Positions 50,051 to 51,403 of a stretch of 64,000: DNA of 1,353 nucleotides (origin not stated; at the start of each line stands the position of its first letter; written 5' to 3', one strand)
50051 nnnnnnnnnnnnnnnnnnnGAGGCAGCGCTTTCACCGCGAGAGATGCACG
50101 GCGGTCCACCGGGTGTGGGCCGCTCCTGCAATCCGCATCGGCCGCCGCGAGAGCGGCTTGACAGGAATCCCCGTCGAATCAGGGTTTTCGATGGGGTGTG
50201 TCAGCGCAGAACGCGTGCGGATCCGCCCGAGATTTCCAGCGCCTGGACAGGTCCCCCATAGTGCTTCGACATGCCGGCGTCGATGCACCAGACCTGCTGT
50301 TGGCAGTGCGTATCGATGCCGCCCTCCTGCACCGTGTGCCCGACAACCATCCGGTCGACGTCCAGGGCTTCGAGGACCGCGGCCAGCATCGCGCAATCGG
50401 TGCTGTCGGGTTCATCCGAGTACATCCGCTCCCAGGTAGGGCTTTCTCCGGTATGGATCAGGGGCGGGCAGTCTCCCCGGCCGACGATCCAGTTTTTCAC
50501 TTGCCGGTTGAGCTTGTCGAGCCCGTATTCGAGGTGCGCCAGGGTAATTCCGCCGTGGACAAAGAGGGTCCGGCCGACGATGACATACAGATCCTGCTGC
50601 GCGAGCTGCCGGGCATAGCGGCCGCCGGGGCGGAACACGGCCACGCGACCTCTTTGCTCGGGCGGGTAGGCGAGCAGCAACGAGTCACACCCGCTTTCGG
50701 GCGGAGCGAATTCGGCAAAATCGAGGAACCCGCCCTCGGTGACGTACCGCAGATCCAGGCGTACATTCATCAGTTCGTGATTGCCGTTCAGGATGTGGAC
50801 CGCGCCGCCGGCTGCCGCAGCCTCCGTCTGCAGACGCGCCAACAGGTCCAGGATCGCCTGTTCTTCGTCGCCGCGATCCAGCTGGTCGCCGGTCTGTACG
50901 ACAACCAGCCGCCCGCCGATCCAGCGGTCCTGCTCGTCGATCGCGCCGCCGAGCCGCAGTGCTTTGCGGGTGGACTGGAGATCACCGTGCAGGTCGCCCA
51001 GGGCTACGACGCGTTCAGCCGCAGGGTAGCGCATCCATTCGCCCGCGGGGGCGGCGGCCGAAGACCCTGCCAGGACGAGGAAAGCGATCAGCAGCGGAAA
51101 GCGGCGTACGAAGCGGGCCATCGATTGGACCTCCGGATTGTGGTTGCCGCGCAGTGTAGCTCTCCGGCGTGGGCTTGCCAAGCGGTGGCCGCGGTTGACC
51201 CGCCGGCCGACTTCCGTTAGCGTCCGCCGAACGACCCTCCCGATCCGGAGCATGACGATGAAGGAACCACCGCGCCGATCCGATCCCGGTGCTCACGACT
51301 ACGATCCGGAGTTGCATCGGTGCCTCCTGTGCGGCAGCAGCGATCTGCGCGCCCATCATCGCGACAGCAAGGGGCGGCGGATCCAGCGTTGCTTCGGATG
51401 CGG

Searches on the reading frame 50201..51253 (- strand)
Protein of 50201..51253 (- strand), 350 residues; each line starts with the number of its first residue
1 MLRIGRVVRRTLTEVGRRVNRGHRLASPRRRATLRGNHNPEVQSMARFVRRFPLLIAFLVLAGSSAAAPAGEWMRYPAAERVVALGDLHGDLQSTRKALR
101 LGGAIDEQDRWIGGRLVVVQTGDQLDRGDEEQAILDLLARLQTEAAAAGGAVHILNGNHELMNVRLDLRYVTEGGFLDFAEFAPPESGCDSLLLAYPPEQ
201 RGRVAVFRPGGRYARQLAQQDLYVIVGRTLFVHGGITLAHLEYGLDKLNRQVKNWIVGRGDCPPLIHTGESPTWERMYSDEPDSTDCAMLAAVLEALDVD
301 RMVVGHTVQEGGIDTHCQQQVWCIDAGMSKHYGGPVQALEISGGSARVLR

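Call 20: search_protein_families(library=pfam, proteins=[window:50201-51253:-], max_evalue=0.001)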
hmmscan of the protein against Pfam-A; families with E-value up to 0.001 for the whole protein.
window:50201-51253:- (350 aa): 1 family
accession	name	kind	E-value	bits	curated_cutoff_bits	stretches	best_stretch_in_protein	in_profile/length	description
PF00149.33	Metallophos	-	6e-17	63.1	21.5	1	81-309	2-190/191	Calcineurin-like phosphoesterase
